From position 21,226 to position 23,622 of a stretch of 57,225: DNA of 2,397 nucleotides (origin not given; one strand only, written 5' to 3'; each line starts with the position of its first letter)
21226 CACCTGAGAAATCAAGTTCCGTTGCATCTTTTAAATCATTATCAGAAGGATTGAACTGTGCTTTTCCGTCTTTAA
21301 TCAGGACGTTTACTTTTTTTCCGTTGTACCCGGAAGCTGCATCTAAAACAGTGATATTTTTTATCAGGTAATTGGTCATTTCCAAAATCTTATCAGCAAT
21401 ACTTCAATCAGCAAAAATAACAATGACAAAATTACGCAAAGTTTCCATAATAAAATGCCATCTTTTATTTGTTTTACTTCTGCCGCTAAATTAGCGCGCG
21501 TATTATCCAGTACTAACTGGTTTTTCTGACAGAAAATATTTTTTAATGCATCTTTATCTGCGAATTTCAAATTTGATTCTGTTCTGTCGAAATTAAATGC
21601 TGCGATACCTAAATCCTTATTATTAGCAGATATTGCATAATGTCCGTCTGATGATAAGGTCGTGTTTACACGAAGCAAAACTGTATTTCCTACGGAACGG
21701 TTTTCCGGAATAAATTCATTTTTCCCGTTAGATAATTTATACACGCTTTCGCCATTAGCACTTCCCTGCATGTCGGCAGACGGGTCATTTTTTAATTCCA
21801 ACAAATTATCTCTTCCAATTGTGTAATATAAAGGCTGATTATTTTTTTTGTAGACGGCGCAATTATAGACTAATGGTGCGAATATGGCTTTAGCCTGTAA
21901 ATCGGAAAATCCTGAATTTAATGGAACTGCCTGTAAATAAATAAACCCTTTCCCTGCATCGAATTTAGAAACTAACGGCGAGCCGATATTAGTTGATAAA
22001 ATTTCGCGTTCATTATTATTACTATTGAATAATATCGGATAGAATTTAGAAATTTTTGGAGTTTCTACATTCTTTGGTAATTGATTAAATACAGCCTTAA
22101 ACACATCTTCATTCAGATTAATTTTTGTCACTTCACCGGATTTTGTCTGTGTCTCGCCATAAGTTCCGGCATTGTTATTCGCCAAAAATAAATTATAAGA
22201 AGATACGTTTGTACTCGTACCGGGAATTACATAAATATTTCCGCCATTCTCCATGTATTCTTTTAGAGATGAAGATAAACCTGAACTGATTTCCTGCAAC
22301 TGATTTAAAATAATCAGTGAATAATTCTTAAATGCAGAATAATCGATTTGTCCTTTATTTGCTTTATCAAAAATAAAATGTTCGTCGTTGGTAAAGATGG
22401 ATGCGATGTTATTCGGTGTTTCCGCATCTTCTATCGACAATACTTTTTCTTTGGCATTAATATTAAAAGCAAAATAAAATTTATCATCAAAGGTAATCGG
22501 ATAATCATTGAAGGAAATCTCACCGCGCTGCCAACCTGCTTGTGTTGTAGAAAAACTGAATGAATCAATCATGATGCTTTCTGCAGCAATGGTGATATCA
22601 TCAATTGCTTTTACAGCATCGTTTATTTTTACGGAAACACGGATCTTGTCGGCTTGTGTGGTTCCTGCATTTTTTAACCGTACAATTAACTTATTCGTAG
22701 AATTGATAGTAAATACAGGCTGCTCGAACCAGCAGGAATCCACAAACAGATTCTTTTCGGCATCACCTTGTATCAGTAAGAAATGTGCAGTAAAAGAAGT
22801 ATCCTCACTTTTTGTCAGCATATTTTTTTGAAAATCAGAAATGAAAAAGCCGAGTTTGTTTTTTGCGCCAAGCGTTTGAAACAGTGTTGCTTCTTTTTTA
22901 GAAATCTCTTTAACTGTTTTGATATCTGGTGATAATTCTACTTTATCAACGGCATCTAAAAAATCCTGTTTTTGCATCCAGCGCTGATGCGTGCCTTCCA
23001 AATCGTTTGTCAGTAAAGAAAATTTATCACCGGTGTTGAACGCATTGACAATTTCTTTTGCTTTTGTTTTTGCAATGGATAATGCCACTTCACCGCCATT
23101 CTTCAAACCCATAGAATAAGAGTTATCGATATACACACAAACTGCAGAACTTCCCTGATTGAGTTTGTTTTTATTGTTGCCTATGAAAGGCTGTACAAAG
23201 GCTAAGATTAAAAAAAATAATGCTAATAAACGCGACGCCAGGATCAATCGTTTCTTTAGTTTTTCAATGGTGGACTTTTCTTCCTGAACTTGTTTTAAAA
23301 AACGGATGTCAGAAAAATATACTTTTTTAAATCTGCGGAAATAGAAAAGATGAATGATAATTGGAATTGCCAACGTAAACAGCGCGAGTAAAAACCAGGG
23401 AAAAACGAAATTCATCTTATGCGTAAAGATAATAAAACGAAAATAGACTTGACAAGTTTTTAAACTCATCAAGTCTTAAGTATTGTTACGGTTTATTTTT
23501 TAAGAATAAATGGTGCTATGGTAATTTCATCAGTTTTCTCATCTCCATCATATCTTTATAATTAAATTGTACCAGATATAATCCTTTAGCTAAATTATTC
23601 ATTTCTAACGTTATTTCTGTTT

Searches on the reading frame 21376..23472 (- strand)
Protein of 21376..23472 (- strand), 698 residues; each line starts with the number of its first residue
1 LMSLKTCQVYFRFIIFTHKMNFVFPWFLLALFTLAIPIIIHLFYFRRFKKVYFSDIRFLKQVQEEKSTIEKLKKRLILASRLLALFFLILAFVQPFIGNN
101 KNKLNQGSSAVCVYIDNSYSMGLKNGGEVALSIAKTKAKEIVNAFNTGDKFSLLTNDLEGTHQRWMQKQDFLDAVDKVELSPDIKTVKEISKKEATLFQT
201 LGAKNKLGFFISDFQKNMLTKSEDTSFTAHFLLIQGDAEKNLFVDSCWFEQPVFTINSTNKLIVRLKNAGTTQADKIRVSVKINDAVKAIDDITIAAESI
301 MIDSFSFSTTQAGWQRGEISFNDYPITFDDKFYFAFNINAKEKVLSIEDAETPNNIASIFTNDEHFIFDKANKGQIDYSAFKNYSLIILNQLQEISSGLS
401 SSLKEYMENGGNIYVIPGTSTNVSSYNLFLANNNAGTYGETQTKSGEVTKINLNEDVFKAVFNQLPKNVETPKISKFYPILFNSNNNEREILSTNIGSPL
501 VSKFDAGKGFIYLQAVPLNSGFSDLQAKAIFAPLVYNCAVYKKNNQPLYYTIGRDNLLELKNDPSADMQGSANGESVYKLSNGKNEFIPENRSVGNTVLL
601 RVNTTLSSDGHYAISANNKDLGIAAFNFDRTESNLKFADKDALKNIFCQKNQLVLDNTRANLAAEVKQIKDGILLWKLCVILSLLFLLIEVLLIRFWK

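Call 83: search_protein_families(library=pfam, proteins=[window:21376-23472:-], max_evalue=0.00001)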
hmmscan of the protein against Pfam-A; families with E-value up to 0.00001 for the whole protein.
window:21376-23472:- (698 aa): 1 family
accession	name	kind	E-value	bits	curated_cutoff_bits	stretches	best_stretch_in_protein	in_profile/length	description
PF07584.16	BatA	-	3.6e-20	72.6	25.9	1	20-95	1-77/77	Aerotolerance regulator N-terminal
